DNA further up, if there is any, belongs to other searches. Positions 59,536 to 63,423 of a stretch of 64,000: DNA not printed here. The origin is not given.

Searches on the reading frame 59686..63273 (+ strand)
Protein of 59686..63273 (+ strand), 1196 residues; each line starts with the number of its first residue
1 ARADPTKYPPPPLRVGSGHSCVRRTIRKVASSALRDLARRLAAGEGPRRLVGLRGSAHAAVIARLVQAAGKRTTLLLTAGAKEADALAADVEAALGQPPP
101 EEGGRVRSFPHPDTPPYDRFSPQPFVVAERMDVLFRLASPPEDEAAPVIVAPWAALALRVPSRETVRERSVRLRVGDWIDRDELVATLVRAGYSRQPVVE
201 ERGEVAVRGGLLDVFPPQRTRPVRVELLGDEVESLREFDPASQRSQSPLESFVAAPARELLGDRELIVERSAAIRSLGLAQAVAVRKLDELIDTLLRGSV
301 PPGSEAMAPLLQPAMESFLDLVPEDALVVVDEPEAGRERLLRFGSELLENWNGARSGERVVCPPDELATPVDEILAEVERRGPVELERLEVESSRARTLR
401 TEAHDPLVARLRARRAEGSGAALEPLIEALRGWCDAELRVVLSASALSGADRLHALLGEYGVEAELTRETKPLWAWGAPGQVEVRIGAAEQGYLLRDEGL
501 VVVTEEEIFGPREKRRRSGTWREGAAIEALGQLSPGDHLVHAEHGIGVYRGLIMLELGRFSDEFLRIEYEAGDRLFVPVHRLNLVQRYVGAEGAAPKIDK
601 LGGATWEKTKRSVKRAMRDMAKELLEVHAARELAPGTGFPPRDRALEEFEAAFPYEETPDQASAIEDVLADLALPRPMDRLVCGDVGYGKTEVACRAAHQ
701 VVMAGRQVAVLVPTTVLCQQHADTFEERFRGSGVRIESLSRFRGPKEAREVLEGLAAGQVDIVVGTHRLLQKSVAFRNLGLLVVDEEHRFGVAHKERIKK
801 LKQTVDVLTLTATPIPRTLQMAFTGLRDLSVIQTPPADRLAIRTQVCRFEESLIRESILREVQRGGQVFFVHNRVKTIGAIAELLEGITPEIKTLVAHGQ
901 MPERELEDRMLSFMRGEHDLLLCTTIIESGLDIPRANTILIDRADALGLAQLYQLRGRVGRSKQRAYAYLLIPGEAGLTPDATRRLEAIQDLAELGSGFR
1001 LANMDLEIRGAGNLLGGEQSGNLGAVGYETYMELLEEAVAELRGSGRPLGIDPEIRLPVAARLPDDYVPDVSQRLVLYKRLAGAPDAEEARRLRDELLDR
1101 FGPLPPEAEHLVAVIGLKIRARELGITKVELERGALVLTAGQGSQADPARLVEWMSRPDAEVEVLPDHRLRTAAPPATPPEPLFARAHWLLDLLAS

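Call 60: search_protein_families(library=pfam, proteins=[window:59686-63273:+], max_evalue=0.00001)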
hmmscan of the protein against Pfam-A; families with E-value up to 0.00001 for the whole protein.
window:59686-63273:+ (1196 aa): 6 families
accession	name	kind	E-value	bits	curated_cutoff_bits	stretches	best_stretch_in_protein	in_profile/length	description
PF00270.35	DEAD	-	1.4e-26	93.7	26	1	658-820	1-165/167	DEAD/DEAH box helicase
PF03461.20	TRCF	-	5.4e-26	91.2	25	1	1057-1150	1-94/95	TRCF domain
PF17757.6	UvrB_inter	-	2e-24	85.9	22.9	1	171-259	1-90/91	UvrB interaction domain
PF00271.37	Helicase_C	-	1.7e-19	70.5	23.5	1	858-962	10-109/110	Helicase conserved C-terminal domain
PF02559.22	CarD_TRCF_RID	-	7.5e-16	58.4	23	1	533-589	1-57/57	CarD-like/TRCF RID domain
PF04851.21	ResIII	-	2.2e-12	47.6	22.5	1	658-814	5-162/164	Type III restriction enzyme, res subunit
